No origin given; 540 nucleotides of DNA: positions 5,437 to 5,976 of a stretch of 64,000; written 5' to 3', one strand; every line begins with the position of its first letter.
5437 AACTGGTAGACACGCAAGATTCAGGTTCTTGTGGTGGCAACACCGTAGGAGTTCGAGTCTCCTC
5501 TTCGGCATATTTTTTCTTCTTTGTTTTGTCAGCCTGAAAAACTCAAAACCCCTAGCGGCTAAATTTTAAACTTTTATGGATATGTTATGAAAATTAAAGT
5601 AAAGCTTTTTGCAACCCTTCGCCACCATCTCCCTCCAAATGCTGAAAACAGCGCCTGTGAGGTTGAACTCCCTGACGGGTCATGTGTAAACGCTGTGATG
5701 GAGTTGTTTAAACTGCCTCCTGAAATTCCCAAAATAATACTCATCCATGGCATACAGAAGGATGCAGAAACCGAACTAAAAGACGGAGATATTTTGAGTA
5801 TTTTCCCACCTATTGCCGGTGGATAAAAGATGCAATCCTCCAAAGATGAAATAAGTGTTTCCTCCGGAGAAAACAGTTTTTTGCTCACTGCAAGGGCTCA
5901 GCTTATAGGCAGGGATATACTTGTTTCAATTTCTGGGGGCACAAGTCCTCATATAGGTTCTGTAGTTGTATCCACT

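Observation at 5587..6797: MoaD/ThiS-like Gly-Gly protein and an unknown 132-aa protein translationally coupled to UbiX, with no UbiD or E1 enzyme nearby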

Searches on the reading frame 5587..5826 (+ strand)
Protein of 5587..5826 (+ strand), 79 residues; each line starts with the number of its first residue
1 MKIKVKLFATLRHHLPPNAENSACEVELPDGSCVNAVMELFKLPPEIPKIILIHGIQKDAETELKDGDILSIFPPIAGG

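Call 3: search_protein_families(library=pfam, proteins=[window:5587-5826:+], max_evalue=1)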
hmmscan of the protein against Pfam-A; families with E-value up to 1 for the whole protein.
window:5587-5826:+ (79 aa): 3 families
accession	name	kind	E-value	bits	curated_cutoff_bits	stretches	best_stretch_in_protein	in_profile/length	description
PF02597.26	ThiS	-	5.3e-06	27.3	22.5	1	58-79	52-76/76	ThiS family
PF14451.12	Ub-Mut7C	-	0.00015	22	23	1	2-74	3-75/81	Mut7-C ubiquitin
PF02824.27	TGS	-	0.12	12.9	22.2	1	53-73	39-59/60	TGS domain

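Call 4: search_protein_families(library=ncbifam, proteins=[window:5587-5826:+], max_evalue=1)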
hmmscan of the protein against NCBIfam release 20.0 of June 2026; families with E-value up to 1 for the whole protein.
window:5587-5826:+ (79 aa): 4 families
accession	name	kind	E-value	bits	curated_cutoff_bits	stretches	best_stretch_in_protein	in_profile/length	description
NF041918.1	SAMP1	equivalog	3.4e-08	33.9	60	2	57-79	69-91/91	ubiquitin-like small modifier protein 1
TIGR01687.1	moaD_arch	subfamily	4.1e-08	33.6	49.5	1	3-79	1-88/88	MoaD family protein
TIGR01682.1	moaD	equivalog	0.00026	21.7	66.15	1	3-79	1-80/80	molybdopterin converting factor subunit 1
NF008347.0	PRK11130.1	equivalog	0.0047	17.4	94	1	59-79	61-81/81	molybdopterin synthase sulfur carrier subunit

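Call 6: search_solved_structures(query=window:5587-5826:+, max_evalue=1, show_alignments=2)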
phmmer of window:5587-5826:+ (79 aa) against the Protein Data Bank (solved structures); distinct sequences matched with E-value up to 1: 9.
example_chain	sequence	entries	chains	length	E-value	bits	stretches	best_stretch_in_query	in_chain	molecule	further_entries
1vjk_A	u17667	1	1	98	3e-07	33.8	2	52-79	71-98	molybdopterin converting factor, subunit 1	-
2g1e_A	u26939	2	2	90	0.011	19.3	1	57-79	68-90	hypothetical protein Ta0895 | Putative uncharacterized protein Ta0895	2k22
3rpf_C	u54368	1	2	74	0.018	18.6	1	58-79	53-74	Molybdopterin converting factor, subunit 1 (MoaD)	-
2l52_A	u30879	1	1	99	0.024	18.2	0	58-79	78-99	METHANOSARCINA ACETIVORANS SAMP1 HOMOLOG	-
2m19_A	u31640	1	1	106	0.033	17.8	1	61-79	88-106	Molybdopterin converting factor subunit 1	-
4n6e_B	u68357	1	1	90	0.16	15.6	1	60-79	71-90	ThiS/MoaD family protein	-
1fm0_D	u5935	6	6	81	0.61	13.7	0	40-79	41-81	MOLYBDOPTERIN CONVERTING FACTOR, SUBUNIT 1 | MOLYBDOPTERIN [MPT] CONVERTING FACTOR, SUBUNIT 1 | Molybdopterin-converting factor subunit 1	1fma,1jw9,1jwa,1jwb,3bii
1nvi_D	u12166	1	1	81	0.7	13.6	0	54-79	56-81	Molybdopterin converting factor subunit 1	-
5lda_B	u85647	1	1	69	0.79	13.4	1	23-79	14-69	SAMP2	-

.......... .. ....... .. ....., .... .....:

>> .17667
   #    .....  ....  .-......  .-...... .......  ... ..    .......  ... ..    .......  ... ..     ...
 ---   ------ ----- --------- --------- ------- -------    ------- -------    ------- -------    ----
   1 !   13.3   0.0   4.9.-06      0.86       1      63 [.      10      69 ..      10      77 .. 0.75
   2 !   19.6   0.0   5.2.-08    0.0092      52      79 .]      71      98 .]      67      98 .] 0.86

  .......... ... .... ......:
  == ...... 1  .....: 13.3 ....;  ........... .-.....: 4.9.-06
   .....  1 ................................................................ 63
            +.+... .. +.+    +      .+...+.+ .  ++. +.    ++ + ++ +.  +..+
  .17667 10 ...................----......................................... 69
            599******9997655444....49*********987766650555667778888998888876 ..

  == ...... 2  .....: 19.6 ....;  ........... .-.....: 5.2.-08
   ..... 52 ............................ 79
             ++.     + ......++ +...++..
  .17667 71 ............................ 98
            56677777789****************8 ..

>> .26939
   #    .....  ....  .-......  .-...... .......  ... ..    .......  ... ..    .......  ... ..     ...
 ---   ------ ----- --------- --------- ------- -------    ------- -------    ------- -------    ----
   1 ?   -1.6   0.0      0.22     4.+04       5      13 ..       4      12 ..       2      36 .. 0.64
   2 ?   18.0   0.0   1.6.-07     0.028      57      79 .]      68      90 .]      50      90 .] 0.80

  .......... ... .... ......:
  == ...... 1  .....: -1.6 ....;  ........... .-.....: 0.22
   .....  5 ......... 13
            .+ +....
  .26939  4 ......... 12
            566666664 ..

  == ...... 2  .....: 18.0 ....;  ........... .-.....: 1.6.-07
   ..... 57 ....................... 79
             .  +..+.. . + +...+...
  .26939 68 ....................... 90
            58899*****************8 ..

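Call 14: find_homologous_proteins(query=window:5587-5826:+, max_evalue=0.001)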
Query window:5587-5826:+ (79 aa): 204 proteins with E <= 0.001 among 208 candidates; the best 120 are listed.
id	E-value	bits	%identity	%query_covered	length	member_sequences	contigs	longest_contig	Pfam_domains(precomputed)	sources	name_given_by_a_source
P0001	1.5e-45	170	100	100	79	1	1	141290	PF02597.27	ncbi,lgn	-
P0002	1.9e-36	141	85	100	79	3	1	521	PF02597.27,PF14451.13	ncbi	-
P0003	1.5e-20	91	51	100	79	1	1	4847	PF02597.27,PF14451.13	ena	-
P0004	2.1e-20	90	51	100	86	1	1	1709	PF02597.27,PF14451.13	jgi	-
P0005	2.1e-20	90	51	100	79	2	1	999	PF02597.27,PF14451.13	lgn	-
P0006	4.1e-20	89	54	100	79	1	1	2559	PF02597.27,PF14451.13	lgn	-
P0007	1.1e-19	88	51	100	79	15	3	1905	PF02597.27,PF14451.13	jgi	jgi:molybdopterin converting factor small subunit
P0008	3.4e-19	86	51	100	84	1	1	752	PF02597.27,PF14451.13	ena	-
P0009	3.9e-19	86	49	100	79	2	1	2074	PF02597.27,PF14451.13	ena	-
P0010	7.2e-19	85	51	100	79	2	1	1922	PF02597.27,PF14451.13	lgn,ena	-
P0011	7.4e-19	85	51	100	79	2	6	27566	PF02597.27,PF14451.13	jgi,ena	-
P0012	7.9e-19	85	48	100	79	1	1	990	PF02597.27,PF14451.13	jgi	-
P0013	7.9e-19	85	49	100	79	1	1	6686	PF02597.27,PF14451.13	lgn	-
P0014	8.0e-19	85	48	100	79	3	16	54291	PF02597.27,PF14451.13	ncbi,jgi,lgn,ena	jgi:molybdopterin converting factor small subunit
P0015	1.0e-18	85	49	100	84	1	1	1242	PF02597.27,PF14451.13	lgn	-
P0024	3.2e-18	83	52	100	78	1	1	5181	PF02597.27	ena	-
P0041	1.3e-17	81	52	100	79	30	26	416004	PF02597.27,PF14451.13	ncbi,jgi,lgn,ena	jgi:sulfur-carrier protein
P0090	1.6e-16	78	47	100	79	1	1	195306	PF02597.27,PF14451.13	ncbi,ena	-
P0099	2.2e-16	77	47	100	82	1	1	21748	PF02597.27,PF14451.13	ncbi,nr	ncbi:MoaD/ThiS family protein [Candidatus Poribacteria bacterium]|nr:MoaD/ThiS family protein [Candi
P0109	3.5e-16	77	51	100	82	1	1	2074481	PF02597.27,PF14451.13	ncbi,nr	ncbi:MAG: MoaD/ThiS family protein [Syntrophobacterales bacterium]|nr:MAG: MoaD/ThiS family protein 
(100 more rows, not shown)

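Call 15: find_encoding_contigs(protein=P0041, flank=8000, max_places=4)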
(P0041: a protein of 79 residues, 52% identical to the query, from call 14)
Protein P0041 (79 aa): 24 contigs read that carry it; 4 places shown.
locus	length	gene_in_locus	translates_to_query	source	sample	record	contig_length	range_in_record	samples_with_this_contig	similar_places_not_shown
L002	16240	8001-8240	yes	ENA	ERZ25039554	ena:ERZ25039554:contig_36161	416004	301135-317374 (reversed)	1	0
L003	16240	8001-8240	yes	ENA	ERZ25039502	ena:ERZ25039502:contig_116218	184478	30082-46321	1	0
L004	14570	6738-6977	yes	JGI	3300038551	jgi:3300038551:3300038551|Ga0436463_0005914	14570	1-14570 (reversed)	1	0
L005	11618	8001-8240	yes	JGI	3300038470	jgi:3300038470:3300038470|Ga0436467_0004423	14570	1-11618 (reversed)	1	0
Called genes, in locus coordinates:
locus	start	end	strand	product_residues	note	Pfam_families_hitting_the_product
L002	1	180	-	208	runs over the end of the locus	PF20046:DUF6448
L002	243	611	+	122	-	-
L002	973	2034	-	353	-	PF01594:AI-2E_transport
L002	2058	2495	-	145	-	PF00582:Usp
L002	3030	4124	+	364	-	PF04143:Sulf_transp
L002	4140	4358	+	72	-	PF01206:TusA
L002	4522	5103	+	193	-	PF01206:TusA, PF02635:DsrE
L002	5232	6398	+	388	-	PF00155:Aminotran_1_2, PF00266:Aminotran_5, PF01212:Beta_elim_lyase, PF01053:Cys_Met_Meta_PP, PF01041:DegT_DnrJ_EryC1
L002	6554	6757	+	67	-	PF11823:Se_S_carrier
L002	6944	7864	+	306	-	PF00586:AIRS, PF02769:AIRS_C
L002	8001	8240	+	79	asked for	PF14451:Ub-Mut7C, PF02597:ThiS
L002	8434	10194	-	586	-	-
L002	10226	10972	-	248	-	PF10411:DsbC_N, PF13098:Thioredoxin_2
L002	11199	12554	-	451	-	PF00072:Response_reg, PF00158:Sigma54_activat, PF14532:Sigma54_activ_2, PF00004:AAA (weak), PF07728:AAA_5 (weak), PF25601:AAA_lid_14, PF02954:HTH_8 (faint)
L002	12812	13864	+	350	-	PF00072:Response_reg, PF13487:HD_5, PF01966:HD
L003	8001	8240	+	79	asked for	PF14451:Ub-Mut7C, PF02597:ThiS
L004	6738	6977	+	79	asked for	PF14451:Ub-Mut7C, PF02597:ThiS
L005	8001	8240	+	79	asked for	PF14451:Ub-Mut7C, PF02597:ThiS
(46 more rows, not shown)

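Call 16: find_encoding_contigs(protein=P0109, flank=8000, max_places=3)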
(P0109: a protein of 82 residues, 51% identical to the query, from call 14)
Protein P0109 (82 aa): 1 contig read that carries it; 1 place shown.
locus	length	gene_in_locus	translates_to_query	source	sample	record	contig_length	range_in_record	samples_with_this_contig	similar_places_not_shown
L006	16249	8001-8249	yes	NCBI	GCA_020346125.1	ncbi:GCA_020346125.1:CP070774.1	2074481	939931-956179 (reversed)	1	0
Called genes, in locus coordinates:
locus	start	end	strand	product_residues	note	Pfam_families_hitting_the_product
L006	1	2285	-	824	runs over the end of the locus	PF17764:PriA_3primeBD, PF04851:ResIII, PF00270:DEAD, PF18319:Zn_ribbon_PriA, PF00271:Helicase_C, PF18074:PriA_C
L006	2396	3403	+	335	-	-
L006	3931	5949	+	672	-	PF02737:3HCDH_N, PF00725:3HCDH (faint), PF00378:ECH_1, PF16113:ECH_2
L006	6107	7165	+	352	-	PF21088:MS_channel_1st, PF00924:MS_channel_2nd, PF21082:MS_channel_3rd (weak)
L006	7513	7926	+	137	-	PF22478:DUF6982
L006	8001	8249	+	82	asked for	PF14451:Ub-Mut7C, PF02597:ThiS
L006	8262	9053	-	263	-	-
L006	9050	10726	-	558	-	-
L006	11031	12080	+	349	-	PF06050:HGD-D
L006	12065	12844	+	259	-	PF01869:BcrAD_BadFG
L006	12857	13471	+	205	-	PF11306:DUF3108 (weak)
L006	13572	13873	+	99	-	PF02518:HATPase_c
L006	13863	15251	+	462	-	PF00072:Response_reg, PF00158:Sigma54_activat, PF14532:Sigma54_activ_2, PF07724:AAA_2 (weak), PF07728:AAA_5, PF25601:AAA_lid_14, PF02954:HTH_8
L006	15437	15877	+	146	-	PF00072:Response_reg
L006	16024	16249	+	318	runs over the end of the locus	PF01590:GAF, PF13185:GAF_2, PF13492:GAF_3, PF00989:PAS (weak), PF13188:PAS_8, PF13426:PAS_9 (weak)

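Call 17: find_encoding_contigs(protein=P0099, flank=8000, max_places=3)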
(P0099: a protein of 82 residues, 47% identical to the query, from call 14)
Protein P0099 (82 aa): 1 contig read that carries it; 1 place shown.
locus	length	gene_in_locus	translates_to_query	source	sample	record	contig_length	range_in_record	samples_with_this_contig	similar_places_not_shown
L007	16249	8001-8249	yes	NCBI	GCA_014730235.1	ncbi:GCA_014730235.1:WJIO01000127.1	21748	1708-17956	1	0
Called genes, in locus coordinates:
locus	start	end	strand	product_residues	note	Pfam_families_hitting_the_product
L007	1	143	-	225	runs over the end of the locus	-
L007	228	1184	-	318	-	-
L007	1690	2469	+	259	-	PF13385:Laminin_G_3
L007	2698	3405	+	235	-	PF02616:SMC_ScpA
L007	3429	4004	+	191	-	PF04079:SMC_ScpB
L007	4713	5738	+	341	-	PF03706:LPG_synthase_TM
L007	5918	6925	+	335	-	PF01208:URO-D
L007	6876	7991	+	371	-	PF01408:GFO_IDH_MocA, PF02894:GFO_IDH_MocA_C (weak)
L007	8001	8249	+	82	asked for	PF14451:Ub-Mut7C, PF02597:ThiS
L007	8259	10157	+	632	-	PF20581:DUF6785, PF20580:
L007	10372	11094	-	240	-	-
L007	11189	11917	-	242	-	-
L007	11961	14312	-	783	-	PF02901:PFL-like, PF01228:Gly_radical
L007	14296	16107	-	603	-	PF20581:DUF6785, PF20580:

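Call 33: find_related_loci(query=A3, collection=metagenome_contigs, flank=8000)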
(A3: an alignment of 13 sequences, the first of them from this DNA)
Query A3 (79 aa) in metagenome_contigs; peptide patterns used: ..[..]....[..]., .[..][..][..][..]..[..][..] (x = any residue, [..] = any of these).
600 stretches matched a pattern (row limit reached: there are more); 420 encode a relative of the query (tblastn E <= 1e-3); the best 80 are kept; 80 distinct loci.
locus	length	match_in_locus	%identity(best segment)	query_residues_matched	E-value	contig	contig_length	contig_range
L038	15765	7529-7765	59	1-79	6e-27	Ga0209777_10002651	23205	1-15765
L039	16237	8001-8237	57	1-79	8e-25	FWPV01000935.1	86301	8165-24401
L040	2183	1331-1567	54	1-79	3e-24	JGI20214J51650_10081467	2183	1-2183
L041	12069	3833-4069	48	1-79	4e-24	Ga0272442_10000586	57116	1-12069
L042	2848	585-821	53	1-79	6e-24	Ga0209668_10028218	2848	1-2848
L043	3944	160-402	53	1-79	1e-23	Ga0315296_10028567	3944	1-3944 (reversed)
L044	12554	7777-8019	53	1-79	1e-23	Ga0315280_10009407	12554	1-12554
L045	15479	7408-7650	52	1-79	7e-23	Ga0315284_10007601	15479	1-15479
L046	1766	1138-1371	53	1-79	1e-22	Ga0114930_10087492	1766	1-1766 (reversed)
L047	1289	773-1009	52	1-79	9e-23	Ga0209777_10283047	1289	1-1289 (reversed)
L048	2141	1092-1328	46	1-79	2e-22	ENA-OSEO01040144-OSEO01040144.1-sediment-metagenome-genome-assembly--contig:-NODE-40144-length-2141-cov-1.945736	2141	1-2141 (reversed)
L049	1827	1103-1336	54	1-79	4e-22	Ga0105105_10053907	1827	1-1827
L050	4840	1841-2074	52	1-79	4e-22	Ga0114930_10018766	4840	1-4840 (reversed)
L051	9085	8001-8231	51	1-79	3e-21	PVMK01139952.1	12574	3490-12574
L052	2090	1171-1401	51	1-79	3e-21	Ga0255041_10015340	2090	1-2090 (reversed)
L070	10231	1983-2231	41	1-79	4e-18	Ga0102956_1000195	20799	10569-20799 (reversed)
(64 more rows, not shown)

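Call 51: list_cluster_members(proteins=[P0001, P0121, P0002, P0024, P0122])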
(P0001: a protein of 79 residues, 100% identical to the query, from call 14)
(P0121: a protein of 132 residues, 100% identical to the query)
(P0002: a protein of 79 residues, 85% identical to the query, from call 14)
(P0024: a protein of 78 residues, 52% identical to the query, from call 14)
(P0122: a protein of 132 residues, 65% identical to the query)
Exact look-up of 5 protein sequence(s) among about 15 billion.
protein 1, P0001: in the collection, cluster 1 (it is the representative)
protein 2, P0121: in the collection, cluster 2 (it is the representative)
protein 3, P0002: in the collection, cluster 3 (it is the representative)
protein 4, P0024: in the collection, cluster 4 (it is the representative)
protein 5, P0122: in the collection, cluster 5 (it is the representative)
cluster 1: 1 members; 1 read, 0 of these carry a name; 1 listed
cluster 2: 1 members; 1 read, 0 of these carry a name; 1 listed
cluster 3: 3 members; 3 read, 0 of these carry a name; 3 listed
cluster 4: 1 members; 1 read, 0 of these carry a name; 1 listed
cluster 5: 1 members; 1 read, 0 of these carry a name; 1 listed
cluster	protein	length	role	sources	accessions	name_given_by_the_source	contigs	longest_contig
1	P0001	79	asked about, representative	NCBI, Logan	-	-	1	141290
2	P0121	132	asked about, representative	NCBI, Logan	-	-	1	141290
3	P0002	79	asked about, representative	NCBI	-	-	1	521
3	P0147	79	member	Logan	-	-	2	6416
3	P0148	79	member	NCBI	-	-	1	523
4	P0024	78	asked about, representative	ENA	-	-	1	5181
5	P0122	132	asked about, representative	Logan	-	-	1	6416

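Call 52: find_encoding_contigs(protein=P0024, flank=5000, max_places=3)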
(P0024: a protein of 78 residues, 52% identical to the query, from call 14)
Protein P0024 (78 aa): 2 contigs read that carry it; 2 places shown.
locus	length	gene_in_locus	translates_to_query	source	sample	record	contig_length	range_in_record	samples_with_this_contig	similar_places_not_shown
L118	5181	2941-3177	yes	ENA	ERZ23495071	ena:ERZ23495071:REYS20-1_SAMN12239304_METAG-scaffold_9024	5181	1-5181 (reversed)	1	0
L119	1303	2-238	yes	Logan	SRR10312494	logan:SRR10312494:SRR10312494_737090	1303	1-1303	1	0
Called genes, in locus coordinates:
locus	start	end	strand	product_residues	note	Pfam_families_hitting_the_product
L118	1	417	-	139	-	?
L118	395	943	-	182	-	-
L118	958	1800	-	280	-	-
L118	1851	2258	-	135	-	PF02675:AdoMet_dc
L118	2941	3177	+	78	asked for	PF02597:ThiS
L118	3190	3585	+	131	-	PF21758:LpdD_chaperone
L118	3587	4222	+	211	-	PF02441:Flavoprotein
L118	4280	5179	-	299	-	?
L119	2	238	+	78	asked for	PF02597:ThiS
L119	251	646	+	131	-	PF21758:LpdD_chaperone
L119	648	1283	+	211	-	PF02441:Flavoprotein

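Call 53: find_encoding_contigs(protein=P0001, flank=1000, max_places=3)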
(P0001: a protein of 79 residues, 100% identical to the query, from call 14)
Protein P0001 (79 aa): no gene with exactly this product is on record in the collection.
